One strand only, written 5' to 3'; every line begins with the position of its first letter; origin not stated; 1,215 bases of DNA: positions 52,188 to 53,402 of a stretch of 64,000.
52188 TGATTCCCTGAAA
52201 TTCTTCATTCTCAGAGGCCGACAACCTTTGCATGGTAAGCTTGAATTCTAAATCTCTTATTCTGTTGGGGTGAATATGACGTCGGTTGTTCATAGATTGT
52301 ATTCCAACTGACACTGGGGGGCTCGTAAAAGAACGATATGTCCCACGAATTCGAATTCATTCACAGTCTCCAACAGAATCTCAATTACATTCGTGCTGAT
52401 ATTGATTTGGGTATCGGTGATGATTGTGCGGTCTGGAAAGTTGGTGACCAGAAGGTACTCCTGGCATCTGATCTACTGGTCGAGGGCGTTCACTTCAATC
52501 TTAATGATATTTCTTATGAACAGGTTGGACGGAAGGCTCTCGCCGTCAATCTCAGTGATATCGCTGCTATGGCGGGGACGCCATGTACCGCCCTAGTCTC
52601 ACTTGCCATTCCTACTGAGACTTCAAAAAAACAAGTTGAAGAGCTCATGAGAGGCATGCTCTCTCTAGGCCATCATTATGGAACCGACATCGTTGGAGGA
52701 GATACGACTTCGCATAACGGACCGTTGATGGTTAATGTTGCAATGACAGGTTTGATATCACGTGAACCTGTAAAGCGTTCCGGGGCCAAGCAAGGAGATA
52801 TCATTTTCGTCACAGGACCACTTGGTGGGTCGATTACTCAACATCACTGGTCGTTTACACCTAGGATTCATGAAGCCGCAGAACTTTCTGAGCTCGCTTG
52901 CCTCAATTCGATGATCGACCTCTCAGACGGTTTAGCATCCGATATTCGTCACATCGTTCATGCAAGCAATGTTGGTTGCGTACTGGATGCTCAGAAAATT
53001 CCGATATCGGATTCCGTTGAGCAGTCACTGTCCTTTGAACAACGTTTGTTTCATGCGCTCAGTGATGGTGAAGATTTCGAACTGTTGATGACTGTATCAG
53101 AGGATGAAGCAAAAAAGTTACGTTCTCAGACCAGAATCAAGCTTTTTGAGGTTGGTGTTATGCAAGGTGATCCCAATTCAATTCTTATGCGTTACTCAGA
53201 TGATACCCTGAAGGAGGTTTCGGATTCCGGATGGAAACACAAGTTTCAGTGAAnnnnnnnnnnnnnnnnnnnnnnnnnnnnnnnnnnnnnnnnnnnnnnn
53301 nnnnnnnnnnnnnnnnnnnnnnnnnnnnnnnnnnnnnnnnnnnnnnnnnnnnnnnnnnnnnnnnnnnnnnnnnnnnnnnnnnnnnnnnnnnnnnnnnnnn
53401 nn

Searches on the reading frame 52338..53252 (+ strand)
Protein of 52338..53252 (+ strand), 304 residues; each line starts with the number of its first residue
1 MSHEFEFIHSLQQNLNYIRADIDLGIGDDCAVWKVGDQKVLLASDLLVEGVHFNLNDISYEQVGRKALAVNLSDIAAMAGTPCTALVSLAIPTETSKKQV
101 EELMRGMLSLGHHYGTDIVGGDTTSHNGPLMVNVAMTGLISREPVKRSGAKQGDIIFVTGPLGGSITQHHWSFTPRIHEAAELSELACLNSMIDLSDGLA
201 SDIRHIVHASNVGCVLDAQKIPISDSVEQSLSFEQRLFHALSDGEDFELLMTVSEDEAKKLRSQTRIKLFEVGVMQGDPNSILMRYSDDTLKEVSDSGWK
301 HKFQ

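Call 3: search_protein_families(library=pfam, proteins=[window:52338-53252:+], max_evalue=0.01)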
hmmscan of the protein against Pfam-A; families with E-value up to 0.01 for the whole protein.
window:52338-53252:+ (304 aa): 2 families
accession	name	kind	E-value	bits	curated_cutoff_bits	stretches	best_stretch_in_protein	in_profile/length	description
PF00586.29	AIRS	-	1.8e-27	96.4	24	1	27-140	1-112/112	AIR synthase related protein, N-terminal domain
PF02769.27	AIRS_C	-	1e-06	29.4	23.1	1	177-281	48-151/156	AIR synthase related protein, C-terminal domain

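Call 4: search_protein_families(library=ncbifam, proteins=[window:52338-53252:+], max_evalue=0.01)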
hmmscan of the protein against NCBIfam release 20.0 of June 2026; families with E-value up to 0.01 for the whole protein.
window:52338-53252:+ (304 aa): 15 families
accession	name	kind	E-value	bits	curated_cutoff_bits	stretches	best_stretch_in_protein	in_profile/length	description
TIGR01379.1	thiL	equivalog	2.3e-79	266.7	184.15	1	4-301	2-319/320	thiamine-phosphate kinase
NF004350.0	PRK05731.1-1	equivalog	1.8e-59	201.3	441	2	2-165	3-164/325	thiamine-phosphate kinase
NF004353.0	PRK05731.2-2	equivalog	1.5e-52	178.6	301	1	25-301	17-301/311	thiamine-phosphate kinase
NF004351.0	PRK05731.1-4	equivalog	3.5e-50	170.9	324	1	4-257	16-285/321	thiamine-phosphate kinase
NF004354.0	PRK05731.2-3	equivalog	1.5e-42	145.9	204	1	3-268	3-249/273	thiamine-phosphate kinase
TIGR00476.1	selD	equivalog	5.7e-22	78.3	125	1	15-230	33-260/311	selenide, water dikinase SelD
TIGR03267.1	methan_mark_2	hypoth_equivalog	2.2e-18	66.4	365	1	11-228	28-253/323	methanogenesis marker 2 protein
TIGR04049.1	AIR_rel_sll0787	hypoth_equivalog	3.5e-18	65.7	321.3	1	11-212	27-220/318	sll0787 family AIR synthase-like protein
NF010705.0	PRK14105.1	equivalog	5.3e-15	55.1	291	1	21-164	41-179/345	selenide, water dikinase SelD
NF002098.0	PRK00943.1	equivalog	6.5e-14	51.6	299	1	27-166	49-184/347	selenide, water dikinase SelD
TIGR02124.1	hypE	equivalog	4.9e-09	35.6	251.6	1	23-226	29-248/332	hydrogenase expression/formation protein HypE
TIGR04050.1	MSMEG_0567_Cter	hypoth_equivalog_domain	8.5e-08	32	312.2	1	61-227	61-232/296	MSMEG_0567/sll0787 family protein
TIGR01736.1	FGAM_synth_II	equivalog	3e-05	22.5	525.75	1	73-158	99-190/718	phosphoribosylformylglycinamidine synthase subunit PurL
NF002290.1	PRK01213.1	equivalog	7.8e-05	21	648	1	73-160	99-193/723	phosphoribosylformylglycinamidine synthase subunit PurL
TIGR00878.1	purM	equivalog_domain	0.0033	16.7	236.35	1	58-128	72-141/332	phosphoribosylformylglycinamidine cyclo-ligase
